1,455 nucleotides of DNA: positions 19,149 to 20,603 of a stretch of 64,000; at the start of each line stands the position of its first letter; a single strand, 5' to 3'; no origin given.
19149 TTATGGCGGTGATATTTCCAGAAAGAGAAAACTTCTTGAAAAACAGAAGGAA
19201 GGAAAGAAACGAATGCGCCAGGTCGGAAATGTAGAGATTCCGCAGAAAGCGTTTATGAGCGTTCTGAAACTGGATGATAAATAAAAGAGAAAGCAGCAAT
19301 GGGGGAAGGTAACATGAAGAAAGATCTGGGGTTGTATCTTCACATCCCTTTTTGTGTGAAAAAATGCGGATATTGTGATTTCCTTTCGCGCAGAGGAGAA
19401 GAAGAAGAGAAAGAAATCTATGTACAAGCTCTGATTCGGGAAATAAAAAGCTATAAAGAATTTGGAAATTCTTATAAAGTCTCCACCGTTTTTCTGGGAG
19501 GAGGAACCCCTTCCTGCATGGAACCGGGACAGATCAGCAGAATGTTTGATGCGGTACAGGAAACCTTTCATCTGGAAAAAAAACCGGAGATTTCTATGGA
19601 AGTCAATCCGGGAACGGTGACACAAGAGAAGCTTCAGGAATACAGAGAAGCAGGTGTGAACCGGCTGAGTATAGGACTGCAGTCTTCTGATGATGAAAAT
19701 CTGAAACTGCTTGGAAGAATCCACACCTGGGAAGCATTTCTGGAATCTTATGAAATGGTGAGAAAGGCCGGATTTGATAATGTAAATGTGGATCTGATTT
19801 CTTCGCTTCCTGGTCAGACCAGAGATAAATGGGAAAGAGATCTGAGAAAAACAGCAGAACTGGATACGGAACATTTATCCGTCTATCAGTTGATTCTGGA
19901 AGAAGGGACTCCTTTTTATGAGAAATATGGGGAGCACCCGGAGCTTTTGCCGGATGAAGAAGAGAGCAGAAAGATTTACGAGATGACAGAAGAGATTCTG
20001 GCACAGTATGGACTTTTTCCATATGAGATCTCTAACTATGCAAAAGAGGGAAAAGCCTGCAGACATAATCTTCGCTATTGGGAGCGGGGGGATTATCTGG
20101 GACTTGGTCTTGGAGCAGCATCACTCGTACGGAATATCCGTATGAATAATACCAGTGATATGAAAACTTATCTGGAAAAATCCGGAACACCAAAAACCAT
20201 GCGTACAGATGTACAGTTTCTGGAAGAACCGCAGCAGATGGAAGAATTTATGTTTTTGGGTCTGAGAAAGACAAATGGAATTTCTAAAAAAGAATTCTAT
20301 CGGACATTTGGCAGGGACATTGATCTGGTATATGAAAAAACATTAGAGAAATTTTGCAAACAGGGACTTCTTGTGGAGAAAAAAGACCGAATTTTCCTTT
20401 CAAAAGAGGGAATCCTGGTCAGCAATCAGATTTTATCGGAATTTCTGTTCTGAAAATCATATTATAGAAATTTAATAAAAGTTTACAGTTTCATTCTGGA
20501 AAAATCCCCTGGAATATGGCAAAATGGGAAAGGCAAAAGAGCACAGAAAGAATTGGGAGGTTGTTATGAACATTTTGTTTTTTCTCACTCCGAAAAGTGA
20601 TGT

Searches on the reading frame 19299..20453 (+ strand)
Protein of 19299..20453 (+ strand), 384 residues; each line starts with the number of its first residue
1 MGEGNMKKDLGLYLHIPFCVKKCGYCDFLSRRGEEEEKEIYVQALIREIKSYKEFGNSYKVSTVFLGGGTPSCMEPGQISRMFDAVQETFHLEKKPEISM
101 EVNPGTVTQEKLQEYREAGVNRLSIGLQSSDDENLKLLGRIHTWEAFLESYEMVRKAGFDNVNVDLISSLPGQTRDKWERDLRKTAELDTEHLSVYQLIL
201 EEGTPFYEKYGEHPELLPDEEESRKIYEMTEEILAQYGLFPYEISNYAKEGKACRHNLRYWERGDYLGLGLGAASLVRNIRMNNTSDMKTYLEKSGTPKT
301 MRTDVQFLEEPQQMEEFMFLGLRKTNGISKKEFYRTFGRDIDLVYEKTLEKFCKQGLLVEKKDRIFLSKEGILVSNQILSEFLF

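Call 25: find_encoding_contigs(protein=window:19299-20453:+, flank=10000, max_places=1)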
Protein window:19299-20453:+ (384 aa): 7 contigs read that carry it; 1 place shown.
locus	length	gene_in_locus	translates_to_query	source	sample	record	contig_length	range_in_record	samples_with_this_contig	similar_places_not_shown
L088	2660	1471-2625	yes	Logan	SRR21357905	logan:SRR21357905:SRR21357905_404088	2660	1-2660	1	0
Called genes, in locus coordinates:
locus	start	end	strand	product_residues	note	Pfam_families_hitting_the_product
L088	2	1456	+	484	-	?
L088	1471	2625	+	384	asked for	PF04055:Radical_SAM, PF06969:HemN_C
